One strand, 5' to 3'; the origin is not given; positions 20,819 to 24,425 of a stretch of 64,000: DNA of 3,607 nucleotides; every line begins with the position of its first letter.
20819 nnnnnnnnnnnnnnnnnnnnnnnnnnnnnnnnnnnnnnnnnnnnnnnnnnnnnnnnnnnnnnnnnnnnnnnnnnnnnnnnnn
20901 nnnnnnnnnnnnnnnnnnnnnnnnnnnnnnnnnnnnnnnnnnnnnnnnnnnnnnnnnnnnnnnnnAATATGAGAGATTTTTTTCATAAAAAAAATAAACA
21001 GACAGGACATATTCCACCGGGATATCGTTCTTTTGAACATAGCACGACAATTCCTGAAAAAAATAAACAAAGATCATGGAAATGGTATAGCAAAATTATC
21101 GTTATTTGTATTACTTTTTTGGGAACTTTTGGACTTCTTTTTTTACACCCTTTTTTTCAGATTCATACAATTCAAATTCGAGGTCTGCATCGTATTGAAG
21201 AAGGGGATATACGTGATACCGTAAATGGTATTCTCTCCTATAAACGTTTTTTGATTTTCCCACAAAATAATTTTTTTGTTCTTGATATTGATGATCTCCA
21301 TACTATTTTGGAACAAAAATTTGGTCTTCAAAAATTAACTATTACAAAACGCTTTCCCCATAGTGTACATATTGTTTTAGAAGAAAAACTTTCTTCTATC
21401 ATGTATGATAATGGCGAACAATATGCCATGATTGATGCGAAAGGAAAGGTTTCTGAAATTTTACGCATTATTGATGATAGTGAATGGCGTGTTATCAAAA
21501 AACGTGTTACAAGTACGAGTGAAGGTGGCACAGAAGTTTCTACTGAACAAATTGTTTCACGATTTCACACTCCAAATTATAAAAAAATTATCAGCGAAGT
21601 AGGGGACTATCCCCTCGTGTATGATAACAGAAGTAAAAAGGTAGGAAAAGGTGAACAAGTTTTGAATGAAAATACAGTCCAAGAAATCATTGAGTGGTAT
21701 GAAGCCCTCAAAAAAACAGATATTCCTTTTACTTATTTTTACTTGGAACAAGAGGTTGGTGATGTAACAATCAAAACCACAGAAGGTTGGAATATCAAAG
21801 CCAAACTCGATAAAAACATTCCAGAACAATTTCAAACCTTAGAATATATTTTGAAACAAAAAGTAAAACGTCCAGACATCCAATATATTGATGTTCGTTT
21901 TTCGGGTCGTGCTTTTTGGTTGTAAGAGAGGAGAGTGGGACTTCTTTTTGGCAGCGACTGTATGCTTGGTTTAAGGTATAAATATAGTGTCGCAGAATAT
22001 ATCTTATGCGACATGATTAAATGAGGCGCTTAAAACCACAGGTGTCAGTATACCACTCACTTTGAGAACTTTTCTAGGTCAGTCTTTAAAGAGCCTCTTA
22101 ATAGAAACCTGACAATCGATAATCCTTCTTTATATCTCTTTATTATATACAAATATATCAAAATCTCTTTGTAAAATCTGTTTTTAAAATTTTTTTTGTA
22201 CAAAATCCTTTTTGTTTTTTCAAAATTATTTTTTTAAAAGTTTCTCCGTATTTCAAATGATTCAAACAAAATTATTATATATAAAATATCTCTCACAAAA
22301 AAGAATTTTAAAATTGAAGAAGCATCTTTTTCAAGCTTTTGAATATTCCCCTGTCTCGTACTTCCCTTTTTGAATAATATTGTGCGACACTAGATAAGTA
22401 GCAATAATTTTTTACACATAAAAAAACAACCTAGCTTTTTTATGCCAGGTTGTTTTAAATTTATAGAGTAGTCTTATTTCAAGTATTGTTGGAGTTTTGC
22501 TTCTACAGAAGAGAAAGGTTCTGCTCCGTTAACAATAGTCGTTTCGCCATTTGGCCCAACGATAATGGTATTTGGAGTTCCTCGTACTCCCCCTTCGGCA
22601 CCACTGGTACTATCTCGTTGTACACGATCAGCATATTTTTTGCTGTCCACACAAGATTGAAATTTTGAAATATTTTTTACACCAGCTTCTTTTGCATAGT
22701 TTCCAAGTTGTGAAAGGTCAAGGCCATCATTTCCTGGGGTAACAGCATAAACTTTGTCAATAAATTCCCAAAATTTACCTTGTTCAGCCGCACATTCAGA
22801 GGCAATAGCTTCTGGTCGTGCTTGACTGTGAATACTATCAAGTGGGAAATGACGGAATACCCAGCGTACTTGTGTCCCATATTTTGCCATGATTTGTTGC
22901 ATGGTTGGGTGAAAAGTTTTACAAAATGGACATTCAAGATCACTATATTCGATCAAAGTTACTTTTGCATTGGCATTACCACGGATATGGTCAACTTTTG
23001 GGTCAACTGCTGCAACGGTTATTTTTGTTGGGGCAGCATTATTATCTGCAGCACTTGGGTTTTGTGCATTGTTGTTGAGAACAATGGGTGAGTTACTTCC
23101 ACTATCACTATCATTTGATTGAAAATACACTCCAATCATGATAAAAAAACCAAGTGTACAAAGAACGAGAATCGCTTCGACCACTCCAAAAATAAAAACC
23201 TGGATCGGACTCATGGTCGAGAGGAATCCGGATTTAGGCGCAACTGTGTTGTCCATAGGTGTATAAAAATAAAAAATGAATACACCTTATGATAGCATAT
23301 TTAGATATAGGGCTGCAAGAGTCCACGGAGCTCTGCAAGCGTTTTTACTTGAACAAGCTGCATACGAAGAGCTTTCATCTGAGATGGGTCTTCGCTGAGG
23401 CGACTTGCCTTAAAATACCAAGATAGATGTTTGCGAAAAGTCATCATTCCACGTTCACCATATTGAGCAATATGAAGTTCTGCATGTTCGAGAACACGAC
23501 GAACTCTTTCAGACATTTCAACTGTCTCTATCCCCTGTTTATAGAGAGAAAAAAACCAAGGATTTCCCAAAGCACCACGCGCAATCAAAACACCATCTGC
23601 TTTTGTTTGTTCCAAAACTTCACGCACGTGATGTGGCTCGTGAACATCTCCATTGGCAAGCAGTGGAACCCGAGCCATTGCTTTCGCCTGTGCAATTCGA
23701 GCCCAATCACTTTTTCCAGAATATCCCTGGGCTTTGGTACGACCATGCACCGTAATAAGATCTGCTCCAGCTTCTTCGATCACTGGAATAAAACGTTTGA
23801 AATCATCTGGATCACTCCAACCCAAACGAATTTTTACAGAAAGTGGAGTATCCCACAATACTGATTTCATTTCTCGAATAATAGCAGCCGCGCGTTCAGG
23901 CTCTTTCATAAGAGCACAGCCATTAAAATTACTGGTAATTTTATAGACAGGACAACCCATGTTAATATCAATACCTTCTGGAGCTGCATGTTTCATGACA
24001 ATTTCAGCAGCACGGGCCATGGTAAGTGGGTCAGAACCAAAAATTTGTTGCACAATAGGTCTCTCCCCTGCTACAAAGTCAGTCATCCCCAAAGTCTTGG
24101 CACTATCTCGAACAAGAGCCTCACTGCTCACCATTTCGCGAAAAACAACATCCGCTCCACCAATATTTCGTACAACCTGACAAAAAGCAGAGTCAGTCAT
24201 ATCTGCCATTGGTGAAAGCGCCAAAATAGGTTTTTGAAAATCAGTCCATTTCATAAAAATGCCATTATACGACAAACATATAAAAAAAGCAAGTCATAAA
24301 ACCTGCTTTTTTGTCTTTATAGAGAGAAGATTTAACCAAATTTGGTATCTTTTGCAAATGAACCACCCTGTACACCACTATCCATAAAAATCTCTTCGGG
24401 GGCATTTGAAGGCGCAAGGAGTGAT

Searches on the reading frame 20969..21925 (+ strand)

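Call 67: search_protein_families(library=pfam, proteins=[window:20969-21925:+], max_evalue=0.001)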
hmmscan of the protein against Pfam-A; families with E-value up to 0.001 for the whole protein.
window:20969-21925:+ (318 aa): 1 family
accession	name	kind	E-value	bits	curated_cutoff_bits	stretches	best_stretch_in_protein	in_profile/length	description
PF08478.15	POTRA_1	-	0.00025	21.7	23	0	63-139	1-68/69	POTRA domain, FtsQ-type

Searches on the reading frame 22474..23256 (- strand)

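Call 67: search_protein_families(library=pfam, proteins=[window:22474-23256:-], max_evalue=0.001)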
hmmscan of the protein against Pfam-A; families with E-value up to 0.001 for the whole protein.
window:22474-23256:- (260 aa): 4 families
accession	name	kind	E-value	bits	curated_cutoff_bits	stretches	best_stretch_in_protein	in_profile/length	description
PF13462.12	Thioredoxin_4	-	3e-24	86.5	23.2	1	88-234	4-147/165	Thioredoxin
PF01323.26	DSBA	-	3e-15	56.9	25.6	2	100-142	1-42/191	DSBA-like thioredoxin domain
PF13098.12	Thioredoxin_2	-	4.1e-07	30.7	27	1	96-254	4-103/104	Thioredoxin-like domain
PF18400.7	Thioredoxin_12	-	8.4e-07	29.5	26.1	1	87-141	132-186/190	Thioredoxin-like domain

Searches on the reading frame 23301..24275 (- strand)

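Call 67: search_protein_families(library=pfam, proteins=[window:23301-24275:-], max_evalue=0.001)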
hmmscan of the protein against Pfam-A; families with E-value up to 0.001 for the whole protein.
window:23301-24275:- (324 aa): 1 family
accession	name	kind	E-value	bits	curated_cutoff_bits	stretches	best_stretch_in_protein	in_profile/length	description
PF01207.24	Dus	-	1.1e-72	245.3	20.4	1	20-303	2-288/311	Dihydrouridine synthase (Dus)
